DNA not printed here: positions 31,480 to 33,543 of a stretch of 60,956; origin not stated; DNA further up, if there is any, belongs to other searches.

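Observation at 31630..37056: Compact TFB-like / MoxR AAA+ / GXGXG beta-helix / zincin-vWA operon with a divergent wHTH regulator: an undescribed MoxR-vWA-based system?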

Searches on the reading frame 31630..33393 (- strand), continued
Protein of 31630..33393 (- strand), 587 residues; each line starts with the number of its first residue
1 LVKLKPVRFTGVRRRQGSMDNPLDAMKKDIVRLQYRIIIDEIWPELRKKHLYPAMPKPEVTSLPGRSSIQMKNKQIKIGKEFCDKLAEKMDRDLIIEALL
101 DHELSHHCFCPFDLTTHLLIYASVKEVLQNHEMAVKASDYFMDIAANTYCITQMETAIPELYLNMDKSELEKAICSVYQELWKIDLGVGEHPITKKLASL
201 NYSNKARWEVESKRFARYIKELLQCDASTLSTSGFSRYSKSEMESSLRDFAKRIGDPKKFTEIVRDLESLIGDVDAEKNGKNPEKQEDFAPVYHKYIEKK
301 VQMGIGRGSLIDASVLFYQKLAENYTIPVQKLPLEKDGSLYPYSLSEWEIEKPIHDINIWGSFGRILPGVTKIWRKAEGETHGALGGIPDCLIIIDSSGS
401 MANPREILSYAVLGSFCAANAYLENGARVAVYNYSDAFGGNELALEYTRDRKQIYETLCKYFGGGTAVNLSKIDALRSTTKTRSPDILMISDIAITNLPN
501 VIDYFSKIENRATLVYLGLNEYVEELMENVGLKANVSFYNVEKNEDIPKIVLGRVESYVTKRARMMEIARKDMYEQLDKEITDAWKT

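Call 50: search_protein_families(library=pfam, proteins=[L062:7134-9491:+, L086:2873-4339:+, L078:9433-10026:+, L082:8924-11053:+, L082:77-763:+, L080:1420-2304:+, L017:10-2610:-, L077:907-1467:+, L043:8681-9400:+, L077:171-944:+], max_evalue=0.001)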
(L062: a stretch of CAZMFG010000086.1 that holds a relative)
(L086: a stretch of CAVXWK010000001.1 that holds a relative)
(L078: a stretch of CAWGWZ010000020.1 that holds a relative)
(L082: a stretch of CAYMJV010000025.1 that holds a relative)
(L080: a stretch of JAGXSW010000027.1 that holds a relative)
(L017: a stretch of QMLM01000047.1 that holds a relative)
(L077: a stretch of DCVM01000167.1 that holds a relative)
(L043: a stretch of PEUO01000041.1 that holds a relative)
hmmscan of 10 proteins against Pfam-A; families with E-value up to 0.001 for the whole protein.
L062:7134-9491:+ (786 aa): 8 families
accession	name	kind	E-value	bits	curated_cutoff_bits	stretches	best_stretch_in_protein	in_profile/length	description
PF05362.19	Lon_C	-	1.3e-89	299.6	21.1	1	586-785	4-203/205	Lon protease (S16) C-terminal proteolytic domain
PF02190.22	LON_substr_bdg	-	1.8e-49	168.9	28.7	1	22-213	2-200/200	ATP-dependent protease La (LON) substrate-binding domain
PF22667.2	Lon_lid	-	8.3e-24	83.4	27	1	525-578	2-56/57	Lon protease AAA+ ATPase lid domain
PF00004.35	AAA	-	6.3e-23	82.1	21.2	1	363-499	1-125/131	ATPase family associated with various cellular activities (AAA)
PF13541.12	ChlI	-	1.6e-08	34.9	27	1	627-754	1-121/121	Subunit ChlI of Mg-chelatase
PF07728.20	AAA_5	-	4.9e-08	33.5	22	1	363-497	2-139/139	AAA domain (dynein-related subfamily)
PF08298.17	AAA_PrkA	-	0.00043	19.9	25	1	333-386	58-111/358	PrkA AAA domain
PF03193.22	RsgA_GTPase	-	0.00054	20.3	30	0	325-392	73-138/174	RsgA GTPase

L086:2873-4339:+ (489 aa): 2 families
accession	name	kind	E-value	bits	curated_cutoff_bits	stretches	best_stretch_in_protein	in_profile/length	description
PF01966.28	HD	-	9.1e-10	39.3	22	1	84-182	1-90/116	HD domain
PF19276.4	HD_assoc_2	-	4.8e-06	26.6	23.1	1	244-302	1-59/222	HD associated region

L078:9433-10026:+ (198 aa): 1 family
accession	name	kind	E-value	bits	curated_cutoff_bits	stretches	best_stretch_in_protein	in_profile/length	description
PF13511.11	DUF4124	-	1.2e-06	29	22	1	32-69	1-31/56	Domain of unknown function (DUF4124)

L082:8924-11053:+ (710 aa): 0 families

L082:77-763:+ (229 aa): 4 families
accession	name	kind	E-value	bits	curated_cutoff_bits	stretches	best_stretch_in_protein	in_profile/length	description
PF00625.27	Guanylate_kin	-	2.9e-45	154.6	25.2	1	30-206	5-181/182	Guanylate kinase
PF13671.12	AAA_33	-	0.0002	22.1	27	0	35-171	7-130/143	AAA domain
PF25199.1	nSTAND_NTPase5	-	0.00036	20.8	34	0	24-52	38-66/145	Novel STAND NTPase 5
PF13401.12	AAA_22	-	0.00037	21.2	27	0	28-64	6-42/130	AAA domain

L080:1420-2304:+ (295 aa): 3 families
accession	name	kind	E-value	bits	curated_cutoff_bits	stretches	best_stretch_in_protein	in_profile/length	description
PF08340.16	YicC-like_C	-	1.1e-42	145.4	27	1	176-295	1-120/120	Endoribonuclease YicC-like, C-terminal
PF03755.18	YicC-like_N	-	4.4e-41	141.3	25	1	5-159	1-155/156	Endoribonuclease YicC-like, N-terminal region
PF01997.21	Translin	-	0.00016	22.1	25.9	0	127-198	11-83/205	Translin family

L017:10-2610:- (866 aa): 17 families
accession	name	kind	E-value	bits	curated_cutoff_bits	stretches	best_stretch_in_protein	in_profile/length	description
PF17760.6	UvrA_inter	-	2.1e-40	137.4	23.3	1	150-256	1-107/109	UvrA interaction domain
PF00005.33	ABC_tran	-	1.6e-18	68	25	1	34-61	1-28/137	ABC transporter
PF13304.12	AAA_21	-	3.8e-09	37.5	27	0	739-798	233-292/304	AAA domain, putative AbiEii toxin, Type IV TA system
PF13555.12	AAA_29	-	1.1e-07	32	27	0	548-565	23-39/61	P-loop containing region of AAA domain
PF13191.12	AAA_16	-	1.9e-07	32.2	32.6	0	43-85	23-70/167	AAA ATPase domain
PF20703.3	nSTAND1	-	1.2e-06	28.9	27.1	0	30-70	19-59/379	Novel STAND NTPase 1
PF02463.25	SMC_N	-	1.6e-06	28.1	40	0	23-73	4-53/220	RecF/RecN/SMC N terminal domain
PF13476.12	AAA_23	-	5.2e-06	27.7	27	0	23-60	1-35/201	AAA domain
PF13401.12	AAA_22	-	1.8e-05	25.5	27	0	550-570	7-27/130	AAA domain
PF00684.25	DnaJ_CXXCXGXG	-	4.6e-05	24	32.7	0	652-683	16-50/65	DnaJ central domain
PF03193.22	RsgA_GTPase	-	9.7e-05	22.7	30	0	26-61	89-123/174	RsgA GTPase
PF13481.12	AAA_25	-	0.00017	21.7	27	0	37-65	26-54/195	AAA domain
PF01443.25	Viral_helicase1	-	0.0004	20.7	21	0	552-571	2-21/228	Viral superfamily 1 RNA helicase core domain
PF25199.1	nSTAND_NTPase5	-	0.00045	20.5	34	0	550-573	43-66/145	Novel STAND NTPase 5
PF20720.3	nSTAND3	-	0.00045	20.4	27.2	0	43-66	16-39/155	Novel STAND NTPase 3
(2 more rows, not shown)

L077:907-1467:+ (187 aa): 1 family
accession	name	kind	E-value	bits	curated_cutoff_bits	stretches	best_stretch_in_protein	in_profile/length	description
PF14385.11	DUF4416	-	3.2e-60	203.2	27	1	12-172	2-162/162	Domain of unknown function (DUF4416)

L043:8681-9400:+ (240 aa): 10 families
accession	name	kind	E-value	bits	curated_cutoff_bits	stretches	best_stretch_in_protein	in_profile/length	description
PF13649.12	Methyltransf_25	-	6e-20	72.2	27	1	70-167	1-97/97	Methyltransferase domain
PF13847.12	Methyltransf_31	-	7.8e-18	65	27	1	65-176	2-114/145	Methyltransferase domain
PF08241.18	Methyltransf_11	-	3.6e-17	63.2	21.2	1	71-171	1-95/95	Methyltransferase domain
PF01209.24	Ubie_methyltran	-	8.7e-14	51.9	20.1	1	50-178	31-158/233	ubiE/COQ5 methyltransferase family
PF08242.18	Methyltransf_12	-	1.9e-10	41.8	30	1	71-169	1-98/98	Methyltransferase domain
PF13489.12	Methyltransf_23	-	1.1e-06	28.9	27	1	55-174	10-119/164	Methyltransferase domain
PF02353.26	CMAS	-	4.2e-06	26.7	27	1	55-177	51-170/273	Mycolic acid cyclopropane synthetase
PF05148.21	Methyltransf_8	-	7.5e-06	26.4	27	1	103-175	91-160/219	Hypothetical methyltransferase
PF05891.18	Methyltransf_PK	-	1.3e-05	25.3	27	1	69-178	58-167/218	AdoMet dependent proline di-methyltransferase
PF01135.25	PCMT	-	3e-05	24.4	20.3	1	57-171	64-171/210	Protein-L-isoaspartate(D-aspartate) O-methyltransferase (PCMT)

L077:171-944:+ (258 aa): 3 families
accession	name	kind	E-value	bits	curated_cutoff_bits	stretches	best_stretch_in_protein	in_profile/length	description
PF01728.25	FtsJ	-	1.2e-46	159.4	24.1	1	61-244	1-181/181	FtsJ-like methyltransferase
PF01479.30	S4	-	3.6e-08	33.4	22.8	1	5-51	1-47/48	S4 domain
PF22421.1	SYY_C-terminal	-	0.00013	22.2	27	1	8-53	22-67/83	Tyrosine--tRNA ligase SYY-like C-terminal domain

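Call 72: fold_search(model_id=the predicted structure, library=viral)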
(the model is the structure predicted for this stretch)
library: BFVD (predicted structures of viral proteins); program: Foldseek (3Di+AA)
matches with E <= 10: 172; with E <= 0.001: 15
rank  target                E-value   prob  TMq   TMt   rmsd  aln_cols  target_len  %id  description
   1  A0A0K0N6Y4            1.8e-05  1.00  0.24  0.22  22.4       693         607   12  CobT-like cobalamin biosynthesis protein [Gordonia phage GMA7]
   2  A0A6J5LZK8            4.5e-05  1.00  0.29  0.32  18.4       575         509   11  VWFA domain-containing protein [uncultured Caudovirales phage]
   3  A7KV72                4.5e-05  1.00  0.24  0.24  25.2       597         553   13  (no name in the UniProt tables at hand)
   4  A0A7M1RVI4            6.0e-05  1.00  0.24  0.29   8.2       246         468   13  VWFA domain-containing protein [uncultured phage cr106_1]
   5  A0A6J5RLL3            6.0e-05  1.00  0.22  0.19  26.1       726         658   10  VWFA domain containing protein [uncultured Caudovirales phage]
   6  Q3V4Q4                6.3e-05  1.00  0.20  0.14  21.8       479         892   13  Putative VWFA domain-containing protein ORF892 [Acidianus two-tailed virus]
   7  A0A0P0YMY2            9.9e-05  1.00  0.23  0.49  16.4       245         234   16  (no name in the UniProt tables at hand)
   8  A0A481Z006            1.3e-04  1.00  0.23  0.14   4.9       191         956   19  von willebrand factor type A domain protein [Marseillevirus LCMAC202]
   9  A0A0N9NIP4            2.3e-04  1.00  0.22  0.17   5.8       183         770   18  (no name in the UniProt tables at hand)
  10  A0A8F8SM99            2.7e-04  1.00  0.23  0.28   4.8       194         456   16  (no name in the UniProt tables at hand)
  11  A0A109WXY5            3.3e-04  1.00  0.24  0.34  16.7       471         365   14  (no name in the UniProt tables at hand)
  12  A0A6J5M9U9            3.8e-04  1.00  0.20  0.44   6.4       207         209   14  VWFA domain containing protein [uncultured Caudovirales phage]
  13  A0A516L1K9            4.7e-04  1.00  0.30  0.31  17.6       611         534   12  (no name in the UniProt tables at hand)
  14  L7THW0                4.7e-04  0.99  0.24  0.19  28.7       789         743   11  von Willebrand factor type A [Haloarcula vallismortis tailed virus 1]
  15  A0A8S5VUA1            7.0e-04  0.89  0.18  0.21  24.8       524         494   15  VWA domain-containing protein [Ackermannviridae sp.]
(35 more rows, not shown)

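Call 74: search_solved_structures(query=A1, max_evalue=1, show_alignments=1)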
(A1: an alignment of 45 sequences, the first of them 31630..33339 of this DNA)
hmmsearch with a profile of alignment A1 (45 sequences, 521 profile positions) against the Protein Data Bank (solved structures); distinct sequences matched with E-value up to 1: 5.
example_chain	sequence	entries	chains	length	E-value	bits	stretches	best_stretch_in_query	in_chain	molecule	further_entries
6n7m_A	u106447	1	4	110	0.074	14.9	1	203-262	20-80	Hypothetical Protein CD630_05490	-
7pau_7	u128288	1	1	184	0.083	14.7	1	140-242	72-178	Ribosome-recycling factor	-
3o3x_A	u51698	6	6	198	0.49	12.2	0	179-213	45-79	gp41-5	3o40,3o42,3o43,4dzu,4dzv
5ka6_A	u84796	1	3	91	0.74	11.6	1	176-215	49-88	Transmembrane protein gp41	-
5ka5_A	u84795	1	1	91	0.76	11.5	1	176-215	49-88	Transmembrane glycoprotein gp41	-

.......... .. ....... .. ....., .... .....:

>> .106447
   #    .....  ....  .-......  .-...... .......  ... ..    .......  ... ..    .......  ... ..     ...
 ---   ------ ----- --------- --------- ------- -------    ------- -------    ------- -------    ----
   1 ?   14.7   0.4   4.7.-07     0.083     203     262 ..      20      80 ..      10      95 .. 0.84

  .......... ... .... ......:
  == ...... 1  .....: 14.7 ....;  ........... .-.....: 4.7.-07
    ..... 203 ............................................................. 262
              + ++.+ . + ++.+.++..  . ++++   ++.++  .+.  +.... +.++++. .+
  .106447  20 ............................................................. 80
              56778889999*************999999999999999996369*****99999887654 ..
